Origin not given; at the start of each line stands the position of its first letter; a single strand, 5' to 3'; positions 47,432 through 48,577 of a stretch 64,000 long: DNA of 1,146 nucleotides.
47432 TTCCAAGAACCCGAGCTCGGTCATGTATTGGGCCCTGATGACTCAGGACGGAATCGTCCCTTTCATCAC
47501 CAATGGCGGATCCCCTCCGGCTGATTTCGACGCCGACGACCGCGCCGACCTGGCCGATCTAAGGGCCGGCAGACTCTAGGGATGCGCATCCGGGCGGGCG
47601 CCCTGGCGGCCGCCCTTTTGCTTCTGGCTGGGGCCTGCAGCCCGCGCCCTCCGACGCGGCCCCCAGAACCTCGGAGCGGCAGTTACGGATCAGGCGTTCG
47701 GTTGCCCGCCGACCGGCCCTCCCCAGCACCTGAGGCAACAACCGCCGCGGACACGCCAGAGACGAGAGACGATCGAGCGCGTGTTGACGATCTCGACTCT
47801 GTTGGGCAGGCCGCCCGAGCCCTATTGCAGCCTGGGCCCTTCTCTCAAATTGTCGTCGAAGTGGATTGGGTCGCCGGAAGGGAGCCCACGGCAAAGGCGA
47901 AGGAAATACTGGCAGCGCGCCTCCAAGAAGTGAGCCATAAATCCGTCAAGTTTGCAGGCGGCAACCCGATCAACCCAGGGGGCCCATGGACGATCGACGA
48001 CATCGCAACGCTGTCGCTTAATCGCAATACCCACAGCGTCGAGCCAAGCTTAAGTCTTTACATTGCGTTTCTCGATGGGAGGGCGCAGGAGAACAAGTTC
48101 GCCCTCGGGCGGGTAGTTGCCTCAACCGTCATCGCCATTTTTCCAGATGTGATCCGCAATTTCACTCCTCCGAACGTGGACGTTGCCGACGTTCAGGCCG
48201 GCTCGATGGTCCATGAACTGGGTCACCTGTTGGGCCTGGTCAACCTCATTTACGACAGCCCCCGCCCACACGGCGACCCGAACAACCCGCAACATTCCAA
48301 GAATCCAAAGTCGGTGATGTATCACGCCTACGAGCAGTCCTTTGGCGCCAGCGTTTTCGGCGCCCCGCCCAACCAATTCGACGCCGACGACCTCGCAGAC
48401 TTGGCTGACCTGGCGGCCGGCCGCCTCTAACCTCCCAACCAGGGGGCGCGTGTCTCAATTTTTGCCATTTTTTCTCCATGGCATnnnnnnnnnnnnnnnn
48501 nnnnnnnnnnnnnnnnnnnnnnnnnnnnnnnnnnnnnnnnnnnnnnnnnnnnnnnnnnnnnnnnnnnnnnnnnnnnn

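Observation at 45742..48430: Three tandem paralogous metzincin-like lipoproteins; only one retains HExxH (others HQxxH and QExxH), all share a C-terminal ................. tail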

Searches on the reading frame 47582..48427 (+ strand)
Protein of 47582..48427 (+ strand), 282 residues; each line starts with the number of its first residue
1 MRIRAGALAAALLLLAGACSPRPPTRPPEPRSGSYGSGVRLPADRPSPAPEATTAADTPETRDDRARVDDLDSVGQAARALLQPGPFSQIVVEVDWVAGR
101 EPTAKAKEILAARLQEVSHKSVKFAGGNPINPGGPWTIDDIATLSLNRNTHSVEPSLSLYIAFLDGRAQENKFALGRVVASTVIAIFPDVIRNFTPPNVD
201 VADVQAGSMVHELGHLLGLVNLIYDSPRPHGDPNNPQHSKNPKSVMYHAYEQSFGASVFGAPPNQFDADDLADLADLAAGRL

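Call 4: search_protein_families(library=pfam, proteins=[window:47582-48427:+], max_evalue=10)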
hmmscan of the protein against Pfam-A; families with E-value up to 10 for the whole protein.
window:47582-48427:+ (282 aa): 1 family
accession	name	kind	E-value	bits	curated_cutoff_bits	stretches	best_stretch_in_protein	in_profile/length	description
PF00413.30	Peptidase_M10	-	0.0083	16.5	24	2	209-219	112-122/159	Matrixin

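Call 5: search_protein_families(library=ncbifam, proteins=[window:47582-48427:+], max_evalue=10)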
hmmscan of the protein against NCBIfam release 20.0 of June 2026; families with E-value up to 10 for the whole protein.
window:47582-48427:+ (282 aa): 1 family
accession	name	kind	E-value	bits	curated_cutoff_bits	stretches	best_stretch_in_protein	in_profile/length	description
NF041905.1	MXAN_2677_2678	equivalog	0.26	10.2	250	1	202-219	182-198/283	myxosortase-dependent metalloprotease, MXAN_2677/MXAN_2678 family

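Call 6: find_homologous_proteins(query=window:47582-48427:+, max_evalue=0.001)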
Query window:47582-48427:+ (282 aa): 100 proteins with E <= 0.001 among 8000 candidates.
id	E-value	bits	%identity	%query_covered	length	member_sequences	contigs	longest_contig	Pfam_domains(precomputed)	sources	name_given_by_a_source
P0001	4.6e-169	579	94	88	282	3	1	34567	-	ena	-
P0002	1.7e-156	538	87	100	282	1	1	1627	-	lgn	-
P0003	2.3e-151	521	85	100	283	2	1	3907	-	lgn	-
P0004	3.7e-151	521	83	100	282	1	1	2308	-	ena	-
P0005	1.5e-137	476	77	100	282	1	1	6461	-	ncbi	-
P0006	2.7e-111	390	69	92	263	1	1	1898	-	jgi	jgi:hypothetical protein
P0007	1.4e-43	168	38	90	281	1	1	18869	-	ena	-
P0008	1.4e-40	158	36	90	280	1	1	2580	-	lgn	-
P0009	5.4e-38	149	35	100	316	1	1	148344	-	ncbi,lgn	-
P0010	2.5e-36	144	42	77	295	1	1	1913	-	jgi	jgi:hypothetical protein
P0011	8.3e-36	142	34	94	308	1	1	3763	-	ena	-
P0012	2.8e-34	137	36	97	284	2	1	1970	-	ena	-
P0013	5.4e-33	133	37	71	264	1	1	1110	-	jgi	jgi:hypothetical protein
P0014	1.7e-29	121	41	76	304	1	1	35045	-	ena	-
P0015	1.8e-29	121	36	63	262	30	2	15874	-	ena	-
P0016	1.9e-29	121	32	98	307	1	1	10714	-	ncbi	ncbi:MAG: hypothetical protein ABIS18_02840 [Actinomycetota bacterium]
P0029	2.1e-24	105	38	80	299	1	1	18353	-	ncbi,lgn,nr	ncbi:MAG TPA: hypothetical protein VHF25_15885 [Nitriliruptorales bacterium]|nr:hypothetical protein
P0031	1.0e-23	103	35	74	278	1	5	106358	-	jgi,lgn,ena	jgi:hypothetical protein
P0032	1.2e-23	102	35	76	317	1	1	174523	-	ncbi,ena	-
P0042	5.3e-22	97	37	73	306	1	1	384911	-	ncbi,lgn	ncbi:MAG: hypothetical protein ACOYXM_12530 [Actinomycetota bacterium]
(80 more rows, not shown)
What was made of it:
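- Checked: Pairwise identity is 37-40%, and the c3 query retrieves c1 and c2 orthologues at E = 1e-43 and 5e-38 in a database of 5.8 billion sequences (call 6).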

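Call 13: search_solved_structures(query=A2, max_evalue=10, show_alignments=4)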
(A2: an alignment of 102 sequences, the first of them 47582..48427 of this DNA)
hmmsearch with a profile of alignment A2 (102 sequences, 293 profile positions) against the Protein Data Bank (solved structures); distinct sequences matched with E-value up to 10: 48.
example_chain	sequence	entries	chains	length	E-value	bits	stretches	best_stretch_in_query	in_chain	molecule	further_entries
6e5f_A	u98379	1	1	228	0.19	14.8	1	7-55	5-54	Lipid binding protein LpqN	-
6e5d_A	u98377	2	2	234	0.19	14.8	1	7-55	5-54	Lipid binding protein LpqN | Probable conserved lipoprotein LpqN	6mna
5h7u_A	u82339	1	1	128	0.3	14.1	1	49-128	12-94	Eukaryotic translation initiation factor 3 subunit C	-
6fkf_g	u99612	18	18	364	0.54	13.3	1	20-127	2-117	ATP synthase gamma chain, chloroplastic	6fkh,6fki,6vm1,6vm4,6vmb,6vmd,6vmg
3p24_A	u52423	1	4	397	0.62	13.1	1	168-228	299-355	BFT-3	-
8wen_C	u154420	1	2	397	0.67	13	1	169-228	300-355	Metalloprotease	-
4lvq_A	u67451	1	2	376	0.67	13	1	7-54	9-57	Phosphate-binding protein PstS 3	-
5h0u_A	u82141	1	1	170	0.77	12.8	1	218-229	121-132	Matrix metalloproteinase-14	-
1bqq_M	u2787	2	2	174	0.8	12.7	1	218-229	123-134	MEMBRANE-TYPE MATRIX METALLOPROTEINASE | PROTEIN (MEMBRANE-TYPE MATRIX METALLOPROTEINASE (CDMT1-MMP))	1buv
3ma2_D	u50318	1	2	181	0.85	12.6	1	218-229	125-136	Matrix metalloproteinase-14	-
2k9c_A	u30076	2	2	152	0.91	12.6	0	219-229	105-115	Macrophage metalloelastase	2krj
5n5k_A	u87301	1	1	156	0.98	12.5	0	219-229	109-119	Macrophage metalloelastase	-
3ehx_A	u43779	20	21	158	1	12.4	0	219-229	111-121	Macrophage metalloelastase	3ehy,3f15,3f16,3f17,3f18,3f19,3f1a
3lmc_A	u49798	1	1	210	1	12.4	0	220-229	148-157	Peptidase, zinc-dependent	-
1rmz_A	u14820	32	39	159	1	12.4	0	219-229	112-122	Macrophage metalloelastase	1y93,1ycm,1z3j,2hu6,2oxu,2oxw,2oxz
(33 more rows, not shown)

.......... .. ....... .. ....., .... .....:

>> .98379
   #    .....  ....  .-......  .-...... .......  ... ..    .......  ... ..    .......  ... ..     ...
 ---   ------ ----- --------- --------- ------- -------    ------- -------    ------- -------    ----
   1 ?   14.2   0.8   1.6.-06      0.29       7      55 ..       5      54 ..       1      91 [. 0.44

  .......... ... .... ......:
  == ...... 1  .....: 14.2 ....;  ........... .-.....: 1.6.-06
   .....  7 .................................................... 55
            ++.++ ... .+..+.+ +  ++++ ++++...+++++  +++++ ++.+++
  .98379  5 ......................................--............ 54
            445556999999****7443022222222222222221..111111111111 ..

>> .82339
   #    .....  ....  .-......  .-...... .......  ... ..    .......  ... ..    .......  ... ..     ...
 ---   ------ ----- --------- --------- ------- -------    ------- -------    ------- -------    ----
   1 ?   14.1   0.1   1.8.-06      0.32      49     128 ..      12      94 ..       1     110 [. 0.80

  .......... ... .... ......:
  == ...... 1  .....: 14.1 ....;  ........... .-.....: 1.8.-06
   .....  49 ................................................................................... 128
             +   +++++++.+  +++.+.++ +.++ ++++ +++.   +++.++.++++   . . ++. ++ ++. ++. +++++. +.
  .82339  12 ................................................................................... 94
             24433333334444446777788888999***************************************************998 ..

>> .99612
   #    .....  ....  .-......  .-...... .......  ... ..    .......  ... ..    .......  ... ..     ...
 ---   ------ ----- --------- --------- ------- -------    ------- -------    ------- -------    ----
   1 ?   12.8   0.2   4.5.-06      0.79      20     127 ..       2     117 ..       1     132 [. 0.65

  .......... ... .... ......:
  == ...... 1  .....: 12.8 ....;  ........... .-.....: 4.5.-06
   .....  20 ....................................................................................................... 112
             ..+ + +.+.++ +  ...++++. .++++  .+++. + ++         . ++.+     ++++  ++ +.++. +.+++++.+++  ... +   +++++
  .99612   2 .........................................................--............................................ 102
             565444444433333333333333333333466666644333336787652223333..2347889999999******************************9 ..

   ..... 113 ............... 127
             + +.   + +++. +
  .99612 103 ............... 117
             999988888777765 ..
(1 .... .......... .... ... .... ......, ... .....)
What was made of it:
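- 48242..48292 (+): c3 17-residue insertion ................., which splits the metzincin signature between the Gly turn and the third His. The equivalents are c1 46414-46458 (15 aa) and c2 47379-47429 (17 aa). It contains the nearly invariant D232. The excision test is calls 13 versus 40 and 80.
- The intact family profile finds nothing significant in the PDB (best metzincin E ~0.6-1, call 13).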

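Call 14: find_related_loci(query=A2, collection=genome_contigs, flank=8000)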
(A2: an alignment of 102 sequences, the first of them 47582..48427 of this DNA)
Query A2 (282 aa) in genome_contigs; peptide patterns used: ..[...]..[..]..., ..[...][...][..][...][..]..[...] (x = any residue, [..] = any of these).
600 stretches matched a pattern (row limit reached: there are more); 9 encode a relative of the query (tblastn E <= 1e-3); 9 distinct loci.
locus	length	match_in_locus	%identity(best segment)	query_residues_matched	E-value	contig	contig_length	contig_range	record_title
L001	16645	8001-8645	36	75-282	8e-32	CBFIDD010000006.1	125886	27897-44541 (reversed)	MAG: Poseidonia sp. isolate Co_bin_387_strict genome assembly, contig: Co_bin_387_strict_c6, whole genome shotgun sequen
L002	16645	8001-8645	33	75-282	9e-29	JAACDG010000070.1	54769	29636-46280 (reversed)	MAG: Methanobacteriota archaeon isolate HS5BWF_bin.1 HS5bwf_k87_778757_1_54769, whole genome shotgun sequence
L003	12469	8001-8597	33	75-266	2e-22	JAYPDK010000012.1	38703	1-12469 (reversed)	MAG: Candidatus Poseidoniaceae archaeon isolate 139580_S181_vamb_bins.tsv.024 NODE_948_length_38703_cov_7.605258, whole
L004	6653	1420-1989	31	75-266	7e-22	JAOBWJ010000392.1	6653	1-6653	MAG: Acidimicrobiales bacterium isolate RYN_34 scaffold_3484617, whole genome shotgun sequence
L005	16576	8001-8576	29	75-258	1e-21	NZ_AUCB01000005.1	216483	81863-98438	Arenibacter certesii DSM 19833 G466DRAFT_scaffold00004.4_C, whole genome shotgun sequence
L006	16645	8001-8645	35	75-282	1e-21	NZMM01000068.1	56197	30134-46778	MAG: Methanobacteriota archaeon isolate IN1222 36397, whole genome shotgun sequence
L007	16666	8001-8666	27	75-277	4e-21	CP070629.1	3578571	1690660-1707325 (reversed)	MAG: Thermoplasmata archaeon isolate bin983 chromosome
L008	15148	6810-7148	30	152-259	1e-9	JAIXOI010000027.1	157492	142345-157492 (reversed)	MAG: Sphingobacteriales bacterium isolate C1_MAG_00009 C1_MAG_00009_000000000042, whole genome shotgun sequence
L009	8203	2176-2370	39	202-275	2e-6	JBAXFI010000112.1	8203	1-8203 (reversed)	MAG: Comamonadaceae bacterium isolate ELA267 MAG267_112, whole genome shotgun sequence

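Call 16: find_encoding_contigs(protein=P0009, flank=10000, max_places=3)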
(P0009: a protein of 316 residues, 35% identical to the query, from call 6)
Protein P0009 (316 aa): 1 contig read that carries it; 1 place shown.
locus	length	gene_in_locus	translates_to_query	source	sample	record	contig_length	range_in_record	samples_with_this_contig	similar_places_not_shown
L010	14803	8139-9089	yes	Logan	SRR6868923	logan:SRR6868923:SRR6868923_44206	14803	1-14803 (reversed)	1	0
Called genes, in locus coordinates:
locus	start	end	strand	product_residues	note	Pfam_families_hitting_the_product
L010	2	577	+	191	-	?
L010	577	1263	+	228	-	PF06778:Chlor_dismutase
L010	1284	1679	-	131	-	PF01850:PIN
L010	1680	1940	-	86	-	PF02604:PhdYeFM_antitox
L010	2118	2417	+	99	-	-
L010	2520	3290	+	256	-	PF03160:Calx-beta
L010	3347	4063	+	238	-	-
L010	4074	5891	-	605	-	PF25174:Beta-prop_THOC3 (faint), PF26549:Tricorn_N (faint), PF02897:Peptidase_S9_N (weak), PF00561:Abhydrolase_1 (weak), PF01738:DLH, PF12146:Hydrolase_4 (weak), PF20434:BD-FAE, PF00326:Peptidase_S9, +3 more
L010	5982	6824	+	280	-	PF22746:SHOCT-like_DUF2089-C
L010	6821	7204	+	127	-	PF22747:Zn_ribbon_DUF2089, PF09862:DUF2089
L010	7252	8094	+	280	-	-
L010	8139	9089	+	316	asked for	-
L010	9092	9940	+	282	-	-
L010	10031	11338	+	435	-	PF00675:Peptidase_M16, PF05193:Peptidase_M16_C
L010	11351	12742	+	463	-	PF00675:Peptidase_M16, PF05193:Peptidase_M16_C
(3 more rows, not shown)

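Call 17: find_encoding_contigs(protein=P0007, flank=10000, max_places=3)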
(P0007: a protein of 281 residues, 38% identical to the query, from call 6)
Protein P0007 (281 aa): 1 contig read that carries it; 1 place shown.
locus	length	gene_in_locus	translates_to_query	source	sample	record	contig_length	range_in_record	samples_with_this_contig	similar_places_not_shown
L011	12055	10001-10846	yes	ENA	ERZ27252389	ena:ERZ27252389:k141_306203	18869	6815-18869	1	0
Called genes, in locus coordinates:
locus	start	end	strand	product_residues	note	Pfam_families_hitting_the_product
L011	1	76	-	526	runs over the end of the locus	PF00389:2-Hacid_dh, PF02826:2-Hacid_dh_C, PF19304:PGDH_inter, PF01842:ACT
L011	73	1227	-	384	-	PF00266:Aminotran_5, PF01053:Cys_Met_Meta_PP (weak)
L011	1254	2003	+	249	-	PF00702:Hydrolase, PF13419:HAD_2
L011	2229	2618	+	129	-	-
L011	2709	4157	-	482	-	PF02934:GatB_N, PF02637:GatB_Yqey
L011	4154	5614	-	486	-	PF01425:Amidase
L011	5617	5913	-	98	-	PF02686:GatC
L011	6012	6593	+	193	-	PF00440:TetR_N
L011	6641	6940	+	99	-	-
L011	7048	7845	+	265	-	PF03160:Calx-beta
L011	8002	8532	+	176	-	-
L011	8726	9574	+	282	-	PF22746:SHOCT-like_DUF2089-C (weak)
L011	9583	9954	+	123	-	PF22747:Zn_ribbon_DUF2089, PF09862:DUF2089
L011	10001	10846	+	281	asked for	-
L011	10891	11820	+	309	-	-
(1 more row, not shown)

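Call 20: search_protein_families(library=pfam, alignment_id=A2, max_evalue=1)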
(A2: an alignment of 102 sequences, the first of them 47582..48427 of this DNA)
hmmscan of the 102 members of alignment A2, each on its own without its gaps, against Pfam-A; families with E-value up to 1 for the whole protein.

A. member 1, window:47582-48427:+ (282 aa): 1 family
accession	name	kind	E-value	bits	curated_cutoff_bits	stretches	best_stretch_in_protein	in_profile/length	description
PF00413.30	Peptidase_M10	-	0.0083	16.5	24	0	209-219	112-122/159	Matrixin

B. families by the number of members that match (of 102 scanned): 40 families (the first 25 are shown)
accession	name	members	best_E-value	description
PF00413.30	Peptidase_M10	85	5.3e-05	Matrixin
PF13688.12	Reprolysin_5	59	0.00016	Metallo-peptidase family M12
PF13582.12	Reprolysin_3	41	0.0011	Metallo-peptidase family M12B Reprolysin-like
PF16313.11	DUF4953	16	0.047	Met-zincin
PF06262.17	Zincin_1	14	0.01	Zincin-like metallopeptidase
PF05572.19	Peptidase_M43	13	0.059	Pregnancy-associated plasma protein-A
PF13574.12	Reprolysin_2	10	0.0011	Metallo-peptidase family M12B Reprolysin-like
PF21827.1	New_glue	8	0.0049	New glue protein family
PF10462.15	Peptidase_M66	7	0.029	Peptidase M66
PF05547.17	Peptidase_M6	5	0.016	Immune inhibitor A peptidase M6, catalytic domain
PF24837.1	AMIN-like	3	0.0002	AMIN-like domain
PF13583.11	Reprolysin_4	3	0.021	Metallo-peptidase family M12B Reprolysin-like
PF08518.16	GIT_SHD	3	0.038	Spa2 homology domain (SHD) of GIT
PF13627.12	LptM_cons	3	0.52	LPS-assembly lipoprotein LptM, conserved region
PF01456.22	Mucin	2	0.021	Mucin-like glycoprotein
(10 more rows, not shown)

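Call 21: predict_structure(alignment_id=A2)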
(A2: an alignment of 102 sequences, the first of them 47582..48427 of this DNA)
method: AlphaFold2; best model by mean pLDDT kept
length: 282 residues; sequences in the alignment: 102
mean_pLDDT: 86.6   pTM: 0.80
mean pLDDT of the five models: 86.6, 86.3, 84.9, 84.8, 84.7
residues with pLDDT >= 90: 204; 70-90: 20; 50-70: 41; < 50: 17
segments of 3 or more residues with pLDDT < 50: 1-3, 28-40
pLDDT, mean of each block of 10 residues (from residue 1): 50 53 56 44 63 71 93 97 97 98 98 98 95 96 97 98 97 95 98 93 97 98 96 94 90 66 96 98 96
secondary structure, 60 per line:
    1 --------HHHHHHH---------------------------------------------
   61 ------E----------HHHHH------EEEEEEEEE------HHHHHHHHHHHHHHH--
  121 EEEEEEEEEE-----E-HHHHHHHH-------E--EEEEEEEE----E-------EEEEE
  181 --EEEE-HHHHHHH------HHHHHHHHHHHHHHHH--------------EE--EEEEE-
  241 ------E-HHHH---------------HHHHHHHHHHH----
elements in order: H9-15 H78-82 E89-97 H104-118 E121-130 H138-145 E156-163 E176-180 E183-186 H188-194 H201-216 E235-239 H249-252 H268-278
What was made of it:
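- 48212..48244 (+): c3 zinc-binding helix motif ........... (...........). The equivalents are c1 46384-46416 (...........) and c2 47349-47381 (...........). It lies at the end of helix 201-216 of the model (call 21).
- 48377..48427 (+): c3 C-terminal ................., the last helix of the catalytic fold (model helix 268-278). D267 and D270 occupy the archaemetzincin CxxC positions. The equivalents are c1 46531-46581 and c2 47526-47576. Model secondary structure with block-mean pLDDT 96-98 (call 21).
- The model has a helix at 268-278 (call 21).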

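Call 22: search_protein_representatives(alignment_id=A2)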
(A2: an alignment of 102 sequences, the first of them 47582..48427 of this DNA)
Query: 102 sequences, 293 profile positions. Proteins with E-value up to 0.001 (for the whole library): 2443; up to 1e-10: 1839; up to 1e-30: 998. The best 150 are listed.
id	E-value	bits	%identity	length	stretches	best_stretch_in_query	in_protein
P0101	4.9e-98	345.0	-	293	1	1-289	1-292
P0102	1.9e-92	326.7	-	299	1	4-291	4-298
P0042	1.0e-91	324.3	-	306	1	7-290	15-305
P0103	2.6e-91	323.0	-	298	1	4-291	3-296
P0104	4.0e-91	322.3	-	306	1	3-291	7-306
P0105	1.3e-89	317.4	-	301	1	10-292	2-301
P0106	2.4e-89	316.5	-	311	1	4-292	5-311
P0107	2.5e-89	316.5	-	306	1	1-291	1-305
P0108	3.8e-89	315.8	-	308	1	5-291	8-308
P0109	4.2e-89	315.7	-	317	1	6-291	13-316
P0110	5.1e-89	315.4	-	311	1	6-292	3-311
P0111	8.6e-89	314.7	-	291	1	1-291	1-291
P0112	1.7e-88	313.7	-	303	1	6-292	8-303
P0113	5.5e-88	312.0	-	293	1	6-291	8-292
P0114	9.7e-88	311.2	-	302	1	1-290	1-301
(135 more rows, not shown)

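Call 26: fold_search(model_id=the predicted structure, library=pdb)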
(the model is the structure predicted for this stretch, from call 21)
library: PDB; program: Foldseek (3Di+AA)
matches with E <= 10: 962; with E <= 0.001: 21
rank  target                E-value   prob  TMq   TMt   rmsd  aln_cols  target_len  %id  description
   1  3lmc                  1.6e-05  1.00  0.41  0.57   4.9       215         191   16  Crystal Structure of zinc-dependent peptidase from Methanocorpusculum labreanum (strain Z), Northeast Structural Genomic (released 2010-02-16)
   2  2x7m                  2.2e-05  1.00  0.46  0.68   3.8       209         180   14  Crystal structure of Archaemetzincin (amzA) from Methanopyrus kandleri at 1.5 A resolution (released 2010-06-09)
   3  4axq                  2.9e-05  1.00  0.41  0.66   4.2       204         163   15  CRYSTAL STRUCTURE OF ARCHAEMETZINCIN (AMZA) FROM ARCHAEOGLOBUS FULGIDUS AT 1.4 A RESOLUTION (released 2012-06-27)
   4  3zvs_B                5.8e-05  1.00  0.41  0.66   4.1       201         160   15  Crystal structure of Archaemetzincin (AmzA) from Archaeoglobus fulgidus at 1.4 A resolution complexed with malonate (released 2012-08-08)
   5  1mmp_A                1.2e-04  1.00  0.36  0.55   5.6       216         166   14  MATRILYSIN COMPLEXED WITH CARBOXYLATE INHIBITOR (released 1996-04-03)
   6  9xvw_A                1.3e-04  1.00  0.39  0.53   5.3       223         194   14  Crystal structure of mature Bacteroides fragilis toxin 2 (released 2026-01-07)
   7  1mmr                  1.9e-04  1.00  0.34  0.53   5.8       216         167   14  MATRILYSIN COMPLEXED WITH SULFODIIMINE INHIBITOR (released 1996-04-03)
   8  1c3i_A                1.9e-04  1.00  0.32  0.49   6.5       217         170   12  HUMAN STROMELYSIN-1 CATALYTIC DOMAIN COMPLEXED WITH RO-26-2812 (released 2000-07-26)
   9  8weo_A                2.0e-04  1.00  0.37  0.52   5.4       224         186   13  Bacteroides fragilis toxin in complex with neutralization nanobody (released 2024-09-25)
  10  2y6c                  3.9e-04  0.99  0.33  0.52   6.5       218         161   14  The Discovery of MMP7 inhibitors Exploiting a Novel Selectivity Trigger (released 2011-05-04)
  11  5y2z_E                4.4e-04  1.00  0.39  0.25   6.0       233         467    8  Crystal structure of human LGI1 EPTP-ADAM22 complex (released 2018-05-02)
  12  8h3y_C                5.4e-04  0.99  0.35  0.29   6.0       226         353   15  Bacteroide Fragilis Toxin in complex with nanobody 327 (released 2023-02-08)
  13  7pol_A                6.1e-04  0.99  0.37  0.32   5.9       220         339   14  Crystal structure of profragilysin-3 (proBFT-3) from Bacteroides fragilis in complex with flumequine (released 2022-09-14)
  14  7pol_B                6.5e-04  1.00  0.39  0.34   5.5       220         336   14  Crystal structure of profragilysin-3 (proBFT-3) from Bacteroides fragilis in complex with flumequine (released 2022-09-14)
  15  6mav_A                6.5e-04  1.00  0.35  0.56   6.1       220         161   12  Complex of tissue inhibitor of metalloproteinase-1 (TIMP-1) mutant L34G with matrix metalloproteinase-3 catalytic doma (released 2019-05-15)
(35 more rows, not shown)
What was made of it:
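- On Metzincin clan (MA(M)): Foldseek agrees (call 26).
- Foldseek's 37 best hits are all metzincins (call 26).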

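Call 32: list_cluster_members(proteins=[P0009, P0005, P0016, P0029, P0042, P0031])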
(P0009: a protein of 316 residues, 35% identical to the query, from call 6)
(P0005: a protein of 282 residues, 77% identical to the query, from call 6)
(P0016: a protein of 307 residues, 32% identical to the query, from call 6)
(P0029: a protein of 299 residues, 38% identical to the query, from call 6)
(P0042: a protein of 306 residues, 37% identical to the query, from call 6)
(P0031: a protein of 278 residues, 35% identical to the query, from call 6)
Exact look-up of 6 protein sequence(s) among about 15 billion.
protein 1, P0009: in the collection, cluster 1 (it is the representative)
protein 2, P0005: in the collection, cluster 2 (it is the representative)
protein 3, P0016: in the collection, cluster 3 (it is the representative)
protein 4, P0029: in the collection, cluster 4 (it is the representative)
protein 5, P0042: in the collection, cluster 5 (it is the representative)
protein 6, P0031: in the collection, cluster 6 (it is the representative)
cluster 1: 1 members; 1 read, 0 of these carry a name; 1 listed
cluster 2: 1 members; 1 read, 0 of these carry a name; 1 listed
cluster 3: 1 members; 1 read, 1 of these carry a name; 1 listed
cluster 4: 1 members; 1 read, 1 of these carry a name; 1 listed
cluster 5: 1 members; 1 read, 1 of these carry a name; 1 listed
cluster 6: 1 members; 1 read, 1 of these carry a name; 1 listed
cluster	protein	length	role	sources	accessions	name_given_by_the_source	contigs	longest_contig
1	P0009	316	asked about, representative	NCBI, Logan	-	-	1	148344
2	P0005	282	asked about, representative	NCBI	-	-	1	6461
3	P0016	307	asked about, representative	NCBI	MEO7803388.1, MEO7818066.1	MAG: hypothetical protein ABIS18_02840 [Actinomycetota bacterium]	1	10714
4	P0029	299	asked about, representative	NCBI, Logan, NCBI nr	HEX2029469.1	MAG TPA: hypothetical protein VHF25_15885 [Nitriliruptorales bacterium] | hypothetical protein [Nitriliruptorales bacterium]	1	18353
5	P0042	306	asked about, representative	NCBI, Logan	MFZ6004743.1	MAG: hypothetical protein ACOYXM_12530 [Actinomycetota bacterium]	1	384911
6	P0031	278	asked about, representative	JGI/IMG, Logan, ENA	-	hypothetical protein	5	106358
